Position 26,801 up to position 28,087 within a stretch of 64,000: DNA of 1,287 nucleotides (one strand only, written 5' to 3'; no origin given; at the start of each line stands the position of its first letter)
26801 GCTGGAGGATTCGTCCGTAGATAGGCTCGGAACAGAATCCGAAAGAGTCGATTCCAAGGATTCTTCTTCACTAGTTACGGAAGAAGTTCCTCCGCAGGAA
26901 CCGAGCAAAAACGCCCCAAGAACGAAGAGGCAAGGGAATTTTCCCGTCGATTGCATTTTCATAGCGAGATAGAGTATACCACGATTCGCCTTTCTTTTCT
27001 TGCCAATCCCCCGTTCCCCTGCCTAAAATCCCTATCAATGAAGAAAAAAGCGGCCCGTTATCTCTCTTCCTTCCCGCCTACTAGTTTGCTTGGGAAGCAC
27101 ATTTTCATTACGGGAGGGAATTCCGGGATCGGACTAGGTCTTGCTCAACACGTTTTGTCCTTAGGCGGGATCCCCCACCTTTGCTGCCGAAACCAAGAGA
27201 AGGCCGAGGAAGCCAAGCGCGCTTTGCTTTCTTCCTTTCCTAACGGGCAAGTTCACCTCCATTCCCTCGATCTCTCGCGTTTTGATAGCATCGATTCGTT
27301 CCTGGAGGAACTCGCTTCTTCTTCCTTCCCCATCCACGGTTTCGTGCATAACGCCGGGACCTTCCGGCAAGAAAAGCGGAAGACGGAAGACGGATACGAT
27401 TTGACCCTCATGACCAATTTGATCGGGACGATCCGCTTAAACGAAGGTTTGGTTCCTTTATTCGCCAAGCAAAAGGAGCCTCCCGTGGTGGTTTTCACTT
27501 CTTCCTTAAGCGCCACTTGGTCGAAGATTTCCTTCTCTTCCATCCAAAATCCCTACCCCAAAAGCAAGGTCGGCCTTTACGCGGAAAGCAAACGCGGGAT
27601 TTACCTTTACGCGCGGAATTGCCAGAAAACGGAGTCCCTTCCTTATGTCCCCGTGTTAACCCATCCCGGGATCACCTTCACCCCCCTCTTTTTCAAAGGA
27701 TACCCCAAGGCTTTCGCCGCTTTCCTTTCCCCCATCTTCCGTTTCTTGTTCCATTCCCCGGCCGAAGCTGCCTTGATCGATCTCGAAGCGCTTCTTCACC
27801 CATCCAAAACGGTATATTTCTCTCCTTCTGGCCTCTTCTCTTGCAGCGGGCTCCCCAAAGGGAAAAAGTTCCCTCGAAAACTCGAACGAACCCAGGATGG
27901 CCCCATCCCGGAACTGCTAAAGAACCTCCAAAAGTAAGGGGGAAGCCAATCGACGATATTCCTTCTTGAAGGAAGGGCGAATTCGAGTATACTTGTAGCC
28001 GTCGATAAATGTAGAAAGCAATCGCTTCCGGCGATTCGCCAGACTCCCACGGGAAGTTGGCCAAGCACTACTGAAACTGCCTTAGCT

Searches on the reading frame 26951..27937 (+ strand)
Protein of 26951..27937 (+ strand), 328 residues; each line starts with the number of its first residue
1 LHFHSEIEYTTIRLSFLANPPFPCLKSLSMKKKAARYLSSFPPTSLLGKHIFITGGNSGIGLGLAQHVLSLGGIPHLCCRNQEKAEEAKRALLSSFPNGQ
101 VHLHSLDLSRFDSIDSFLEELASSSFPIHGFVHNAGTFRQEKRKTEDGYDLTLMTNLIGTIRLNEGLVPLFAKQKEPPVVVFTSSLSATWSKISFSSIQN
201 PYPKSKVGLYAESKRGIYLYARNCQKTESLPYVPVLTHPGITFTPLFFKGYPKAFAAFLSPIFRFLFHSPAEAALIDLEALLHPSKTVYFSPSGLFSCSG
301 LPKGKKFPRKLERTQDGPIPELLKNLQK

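Call 73: search_protein_families(library=pfam, proteins=[window:26951-27937:+], max_evalue=0.00001)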
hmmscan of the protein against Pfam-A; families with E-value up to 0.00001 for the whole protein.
window:26951-27937:+ (328 aa): 3 families
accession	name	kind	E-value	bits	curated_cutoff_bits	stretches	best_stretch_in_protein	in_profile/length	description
PF00106.31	adh_short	-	8e-17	61.8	26.6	1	49-208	1-155/195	short chain dehydrogenase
PF13561.12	adh_short_C2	-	1.1e-09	38.6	27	1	57-190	5-135/236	Enoyl-(Acyl carrier protein) reductase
PF08659.16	KR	-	2.1e-08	34.8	22.6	1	52-192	4-143/180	KR domain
